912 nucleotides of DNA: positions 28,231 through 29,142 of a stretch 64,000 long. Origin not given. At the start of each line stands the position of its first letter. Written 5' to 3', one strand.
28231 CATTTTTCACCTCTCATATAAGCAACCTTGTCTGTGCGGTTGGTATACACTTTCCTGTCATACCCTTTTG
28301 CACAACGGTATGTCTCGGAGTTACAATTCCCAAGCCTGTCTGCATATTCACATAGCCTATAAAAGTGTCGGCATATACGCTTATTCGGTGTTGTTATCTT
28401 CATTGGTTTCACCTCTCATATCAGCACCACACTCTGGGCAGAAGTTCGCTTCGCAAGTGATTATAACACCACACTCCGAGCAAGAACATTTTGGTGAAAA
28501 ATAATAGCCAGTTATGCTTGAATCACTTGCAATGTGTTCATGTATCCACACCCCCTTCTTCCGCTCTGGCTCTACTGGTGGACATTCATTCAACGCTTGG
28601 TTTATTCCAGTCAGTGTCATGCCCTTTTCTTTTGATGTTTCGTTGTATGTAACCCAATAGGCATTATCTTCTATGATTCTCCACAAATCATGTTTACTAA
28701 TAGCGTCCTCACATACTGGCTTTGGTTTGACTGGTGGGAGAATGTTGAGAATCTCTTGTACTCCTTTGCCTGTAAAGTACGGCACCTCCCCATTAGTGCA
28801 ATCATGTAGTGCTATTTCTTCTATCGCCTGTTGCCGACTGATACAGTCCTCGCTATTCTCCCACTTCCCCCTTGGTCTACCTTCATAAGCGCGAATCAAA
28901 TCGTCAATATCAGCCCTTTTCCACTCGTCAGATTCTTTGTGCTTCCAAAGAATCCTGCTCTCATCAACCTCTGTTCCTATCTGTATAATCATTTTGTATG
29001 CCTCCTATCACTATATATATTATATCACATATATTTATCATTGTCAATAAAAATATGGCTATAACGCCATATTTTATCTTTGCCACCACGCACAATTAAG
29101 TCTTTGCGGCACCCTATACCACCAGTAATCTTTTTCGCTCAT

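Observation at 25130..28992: Tandem expansion of an uncharacterised small Zn-ribbon protein family (ISRQAAI - PxxGxW - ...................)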

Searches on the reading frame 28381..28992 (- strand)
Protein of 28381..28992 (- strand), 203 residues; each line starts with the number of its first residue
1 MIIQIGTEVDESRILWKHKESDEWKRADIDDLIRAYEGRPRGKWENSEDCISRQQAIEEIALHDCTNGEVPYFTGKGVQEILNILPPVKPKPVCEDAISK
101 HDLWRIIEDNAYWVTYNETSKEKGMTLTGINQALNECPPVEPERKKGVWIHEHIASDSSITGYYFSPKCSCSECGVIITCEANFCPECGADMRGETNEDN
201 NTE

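Call 3: search_protein_families(library=pfam, max_evalue=1, proteins=[window:28381-28992:-])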
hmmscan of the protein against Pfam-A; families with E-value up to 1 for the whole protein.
window:28381-28992:- (203 aa): 5 families
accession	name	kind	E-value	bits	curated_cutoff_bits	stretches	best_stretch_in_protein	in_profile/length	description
PF13248.11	Zn_ribbon_3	-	0.00055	19.7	27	1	169-192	3-26/26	zinc-ribbon domain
PF17032.10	Zn_ribbon_15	-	0.001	20.3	28.9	1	159-189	51-73/73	zinc-ribbon family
PF13240.11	Zn_Ribbon_1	-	0.0022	18.2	25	1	171-191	2-22/23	zinc-ribbon domain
PF12773.13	DZR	-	0.015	15.9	27.3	1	171-189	27-45/45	Double zinc ribbon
PF14803.11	Zn_ribbon_Nudix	-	0.32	11.4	25.6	1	183-201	1-19/34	Nudix N-terminal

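Call 4: search_protein_families(library=phrogs, max_evalue=0.01, proteins=[window:28381-28992:-])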
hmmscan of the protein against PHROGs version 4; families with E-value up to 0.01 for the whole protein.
window:28381-28992:- (203 aa): 1 family
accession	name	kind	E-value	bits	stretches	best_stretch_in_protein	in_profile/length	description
phrog_10714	-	unknown function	0.0084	17.3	0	164-198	69-105/109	-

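Call 20: search_protein_families(library=ncbifam, max_evalue=0.1, proteins=[window:28381-28992:-])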
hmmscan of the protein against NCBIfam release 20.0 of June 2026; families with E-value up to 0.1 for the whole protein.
window:28381-28992:- (203 aa): 1 family
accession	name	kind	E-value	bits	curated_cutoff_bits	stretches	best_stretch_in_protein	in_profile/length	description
NF033497.1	rubre_like_arch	subfamily_domain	0.034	13.8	32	1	171-193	3-27/34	rubrerythrin-like domain-containing protein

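Call 29: find_homologous_proteins(query=window:28381-28992:-, max_evalue=0.001)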
Query window:28381-28992:- (203 aa): 70 proteins with E <= 0.001 among 204 candidates.
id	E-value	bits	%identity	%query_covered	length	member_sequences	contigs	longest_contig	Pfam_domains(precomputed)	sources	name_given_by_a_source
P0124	9.0e-139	478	100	100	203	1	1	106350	-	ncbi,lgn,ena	-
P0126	2.7e-66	241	61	96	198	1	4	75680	-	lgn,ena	-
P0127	3.9e-60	221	68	69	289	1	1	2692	-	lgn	-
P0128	2.0e-42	163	44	79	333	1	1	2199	-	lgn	-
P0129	1.3e-32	131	54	60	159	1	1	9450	-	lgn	-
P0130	2.0e-30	124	57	56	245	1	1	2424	-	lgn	-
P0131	2.2e-28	117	47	67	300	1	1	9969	-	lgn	-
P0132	2.1e-27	114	60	52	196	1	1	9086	-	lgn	-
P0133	3.4e-27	113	43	81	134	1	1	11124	-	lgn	-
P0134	1.7e-26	111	44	71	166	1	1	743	-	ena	-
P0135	2.8e-26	110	65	42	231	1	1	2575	-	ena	-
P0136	1.0e-25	108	42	52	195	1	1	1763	-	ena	-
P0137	1.5e-23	101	41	60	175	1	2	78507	-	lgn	-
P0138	1.5e-23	101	43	73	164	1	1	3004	-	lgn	-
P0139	1.6e-23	101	54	50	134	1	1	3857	-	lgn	-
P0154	1.8e-16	78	86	22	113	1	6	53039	PF04448.18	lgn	-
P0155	8.9e-16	76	89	22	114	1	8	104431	-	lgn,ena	-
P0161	3.6e-13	67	86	21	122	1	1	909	PF04448.18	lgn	-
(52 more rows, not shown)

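Call 39: predict_structure(alignment_id=A2)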
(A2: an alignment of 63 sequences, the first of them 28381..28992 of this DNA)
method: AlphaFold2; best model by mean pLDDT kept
length: 203 residues; sequences in the alignment: 63
mean_pLDDT: 69.2   pTM: 0.40
mean pLDDT of the five models: 69.2, 69.2, 68.8, 67.6, 66.8
residues with pLDDT >= 90: 30; 70-90: 65; 50-70: 94; < 50: 14
segments of 3 or more residues with pLDDT < 50: 9-13, 201-203
pLDDT, mean of each block of 10 residues (from residue 1): 49 53 68 76 54 65 58 64 74 64 74 55 61 77 86 74 81 93 93 71 48
secondary structure, 60 per line:
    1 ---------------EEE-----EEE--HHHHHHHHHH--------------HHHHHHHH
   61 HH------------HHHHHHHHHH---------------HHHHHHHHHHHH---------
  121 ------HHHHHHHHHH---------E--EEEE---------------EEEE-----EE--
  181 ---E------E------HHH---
elements in order: E16-18 E24-26 H29-38 H53-62 H75-84 H100-111 H127-136 E149-152 E168-171
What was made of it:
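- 28381..28992 (-): Family member, 203 aa: head A (1-44, ends RPRGKW), ISRQ head (49-90), DAISK head (97-141), then GVW strand and C4 ribbon with tail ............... AF2 ribbon region pLDDT 77-93 (call 39).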

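Call 42: fold_search(model_id=the predicted structure, library=pdb)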
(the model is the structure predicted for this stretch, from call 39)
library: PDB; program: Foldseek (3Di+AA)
matches with E <= 10: 17; with E <= 0.001: 0
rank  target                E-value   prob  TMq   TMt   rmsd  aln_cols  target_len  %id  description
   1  7o4k_6                1.6e+00  0.25  0.20  0.12  10.7        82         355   18  Yeast TFIIH in the contracted state within the pre-initiation complex (released 2021-06-16)
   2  5oqj_6                2.4e+00  0.12  0.17  0.11  10.6        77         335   17  STRUCTURE OF YEAST TRANSCRIPTION PRE-INITIATION COMPLEX WITH TFIIH (released 2018-04-25)
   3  7o4i_6                3.8e+00  0.11  0.18  0.11  11.1        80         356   20  Yeast RNA polymerase II transcription pre-initiation complex with initial transcription bubble (released 2021-06-16)
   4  6zqf_DX               4.6e+00  0.03  0.12  0.16  15.6        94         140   13  Cryo-EM structure of the 90S pre-ribosome from Saccharomyces cerevisiae, state Dis-B (Poly-Ala) (released 2020-09-23)
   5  7fsf                  6.7e+00  0.16  0.12  0.02   1.2        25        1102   28  CRYSTAL STRUCTURE OF T. MARITIMA REVERSE GYRASE ACTIVE SITE VARIANT Y851F (released 2023-05-10)
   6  7mnu_B                6.7e+00  0.09  0.13  0.55   7.0        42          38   17  Crystal Structure of the ZnF7 of Nucleoporin NUP358/RanBP2 in complex with Ran-GDP (released 2022-06-15)
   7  9qf4_Bk               7.6e+00  0.04  0.10  0.23   3.5        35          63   11  Structure of P. furiosus 70S ribosome grown at 95 degC (released 2025-11-05)
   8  6yxy_ED               7.6e+00  0.01  0.07  0.03  14.4        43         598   19  State B of the Trypanosoma brucei mitoribosomal large subunit assembly intermediate (released 2020-10-14)
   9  7pcv_A                8.1e+00  0.03  0.11  0.19  21.8       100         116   14  Crystal structure of RBM5 RRM1-zinc finger (released 2022-08-17)
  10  9qf5_Bk               8.7e+00  0.04  0.10  0.24   3.4        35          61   11  Structure of P. furiosus 70S ribosome grown at 102deg (released 2025-11-05)
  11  7mnv_B                9.2e+00  0.08  0.13  0.56   4.3        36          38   25  Crystal Structure of the ZnF8 of Nucleoporin NUP358/RanBP2 in complex with Ran-GDP (released 2022-06-15)
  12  7mnp_B                9.2e+00  0.08  0.12  0.54   4.9        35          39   20  Crystal Structure of the ZnF2 of Nucleoporin NUP358/RanBP2 in complex with Ran-GDP (released 2022-06-15)
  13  2yh9_A                9.2e+00  0.01  0.08  0.21  13.1        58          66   16  Crystal structure of the dimeric BamE from E. coli (released 2011-06-29)
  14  7egb_2                9.9e+00  0.08  0.17  0.11   5.0        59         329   25  TFIID-based holo PIC on SCP promoter (released 2021-05-05)
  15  7nvr_6                9.9e+00  0.08  0.17  0.11   5.0        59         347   25  Human Mediator with RNA Polymerase II Pre-initiation complex (released 2021-05-05)
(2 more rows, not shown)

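Call 43: find_encoding_contigs(protein=P0126, flank=10000, max_places=3)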
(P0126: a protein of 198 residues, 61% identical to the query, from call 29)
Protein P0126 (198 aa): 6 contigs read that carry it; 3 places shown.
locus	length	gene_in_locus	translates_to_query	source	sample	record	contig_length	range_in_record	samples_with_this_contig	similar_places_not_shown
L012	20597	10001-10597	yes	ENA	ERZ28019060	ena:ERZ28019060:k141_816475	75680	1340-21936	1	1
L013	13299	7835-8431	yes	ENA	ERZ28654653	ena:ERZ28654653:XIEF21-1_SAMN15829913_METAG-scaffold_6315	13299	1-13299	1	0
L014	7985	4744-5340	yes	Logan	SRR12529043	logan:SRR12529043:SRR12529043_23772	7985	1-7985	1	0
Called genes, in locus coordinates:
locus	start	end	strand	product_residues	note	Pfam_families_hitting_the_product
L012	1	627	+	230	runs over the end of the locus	PF01555:N6_N4_Mtase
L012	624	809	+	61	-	-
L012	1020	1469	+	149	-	-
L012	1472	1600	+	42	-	PF12664:DUF3789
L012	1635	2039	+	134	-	-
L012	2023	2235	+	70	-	-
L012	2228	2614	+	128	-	-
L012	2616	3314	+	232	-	-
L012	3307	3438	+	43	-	PF02811:PHP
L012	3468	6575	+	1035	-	PF02811:PHP, PF07733:DNA_pol3_alpha, PF17657:DNA_pol3_finger, PF14579:HHH_6 (faint)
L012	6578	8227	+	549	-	PF01368:DHH, PF17768:RecJ_OB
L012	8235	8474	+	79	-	-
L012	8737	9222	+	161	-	-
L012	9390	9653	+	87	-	-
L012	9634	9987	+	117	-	-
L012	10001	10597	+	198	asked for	-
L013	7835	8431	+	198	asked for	-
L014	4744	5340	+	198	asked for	-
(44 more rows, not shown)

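Call 44: find_encoding_contigs(protein=P0155, flank=10000, max_places=3)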
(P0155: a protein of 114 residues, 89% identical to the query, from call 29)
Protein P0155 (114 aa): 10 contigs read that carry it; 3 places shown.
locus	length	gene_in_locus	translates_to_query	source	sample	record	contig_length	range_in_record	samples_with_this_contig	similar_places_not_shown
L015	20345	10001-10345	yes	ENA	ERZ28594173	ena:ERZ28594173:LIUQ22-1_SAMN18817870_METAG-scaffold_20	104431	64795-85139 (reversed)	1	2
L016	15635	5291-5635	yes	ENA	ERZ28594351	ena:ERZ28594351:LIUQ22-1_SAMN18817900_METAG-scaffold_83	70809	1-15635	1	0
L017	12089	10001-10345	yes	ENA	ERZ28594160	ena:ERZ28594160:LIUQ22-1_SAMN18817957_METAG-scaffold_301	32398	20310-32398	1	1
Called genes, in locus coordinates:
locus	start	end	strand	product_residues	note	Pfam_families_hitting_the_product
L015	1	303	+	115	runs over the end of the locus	-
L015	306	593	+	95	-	-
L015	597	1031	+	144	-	-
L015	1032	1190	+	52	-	-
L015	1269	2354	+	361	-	-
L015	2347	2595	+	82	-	-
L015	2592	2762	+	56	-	PF01555:N6_N4_Mtase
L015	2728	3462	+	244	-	PF01555:N6_N4_Mtase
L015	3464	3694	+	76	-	PF05869:Dam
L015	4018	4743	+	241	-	PF07460:NUMOD3, PF07453:NUMOD1 (faint), PF22083:I-HmuI_NUMOD-like (weak)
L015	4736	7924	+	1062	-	PF02811:PHP, PF07733:DNA_pol3_alpha, PF17657:DNA_pol3_finger, PF14579:HHH_6 (weak)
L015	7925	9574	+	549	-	PF01368:DHH, PF17768:RecJ_OB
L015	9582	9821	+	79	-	-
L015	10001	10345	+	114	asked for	-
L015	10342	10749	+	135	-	PF04448:DUF551 (weak)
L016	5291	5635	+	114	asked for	-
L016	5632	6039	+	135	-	PF04448:DUF551 (weak)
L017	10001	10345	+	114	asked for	-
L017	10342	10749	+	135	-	PF04448:DUF551 (weak)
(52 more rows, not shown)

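Call 55: search_protein_families(library=padloc, max_evalue=0.01, proteins=[window:28381-28992:-])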
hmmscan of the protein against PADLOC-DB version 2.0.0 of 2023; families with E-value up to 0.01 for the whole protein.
window:28381-28992:- (203 aa): 0 families

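Call 69: fold_search(model_id=the predicted structure, library=viral)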
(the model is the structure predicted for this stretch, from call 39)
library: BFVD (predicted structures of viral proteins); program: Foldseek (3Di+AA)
matches with E <= 10: 114; with E <= 0.001: 1
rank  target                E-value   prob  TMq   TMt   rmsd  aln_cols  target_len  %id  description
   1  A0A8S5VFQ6            8.9e-05  1.00  0.21  0.28  21.5       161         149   23  Zinc-ribbon containing domain protein [Siphoviridae sp. ct1da40]
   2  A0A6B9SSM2            1.2e-03  1.00  0.22  0.33  11.6        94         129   29  (no name in the UniProt tables at hand)
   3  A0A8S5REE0            1.3e-03  1.00  0.21  0.36   8.6       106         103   30  DNA-directed RNA polymerase [virus sp. ctyMK1]
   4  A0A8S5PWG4            1.5e-03  0.99  0.19  0.21  12.5       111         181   24  PROTEIN/RNA Complex, archaeal, ribosomal, 50S, protein.0A [Myoviridae sp. ctWiL39]
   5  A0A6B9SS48            1.8e-03  0.99  0.21  0.38   9.6       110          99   21  (no name in the UniProt tables at hand)
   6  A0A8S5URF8            2.8e-03  1.00  0.24  0.34   7.9       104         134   18  Zinc-ribbon containing domain protein [Myoviridae sp. ctsIb3]
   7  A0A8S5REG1            3.9e-03  0.98  0.18  0.35  13.3       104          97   23  Trm112p-like protein [virus sp. ctyMK1]
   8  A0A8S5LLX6            9.0e-03  0.96  0.22  0.29  11.6       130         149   17  Zinc-ribbon domain protein [Siphoviridae sp. ctvok7]
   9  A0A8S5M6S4            1.0e-02  1.00  0.20  0.60   4.6        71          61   27  PROTEIN/RNA Complex, archaeal, ribosomal, 50S, protein.0A [Siphoviridae sp. ct73V17]
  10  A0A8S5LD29            1.2e-02  0.82  0.21  0.31  26.2       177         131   17  Zinc ribbon protein [Myoviridae sp. ctngn1]
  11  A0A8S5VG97            2.1e-02  0.92  0.22  0.37  10.3       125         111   14  DNA-directed RNA polymerase [Podoviridae sp. ct6BA50]
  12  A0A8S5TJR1            2.4e-02  0.92  0.19  0.33   7.5       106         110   22  DNA REPAIR HELICASE RAD25, SSL2, PRE-INITIATION COMPLEX, RNA POLYMERASE.0A [Siphoviridae sp. ctvI513]
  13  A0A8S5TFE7            3.5e-02  1.00  0.21  0.71   3.2        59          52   25  Hydrogenase/urease nickel incorporation protein [Siphoviridae sp. ctP0x5]
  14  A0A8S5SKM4            3.5e-02  0.90  0.21  0.37   8.8       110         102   19  Zinc-ribbon containing domain protein [Siphoviridae sp. ctrCN24]
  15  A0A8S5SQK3            5.1e-02  0.77  0.18  0.32  21.8       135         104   16  PROTEIN/RNA Complex, archaeal, ribosomal, 50S, protein.0A [Phage sp. ctPjm15]
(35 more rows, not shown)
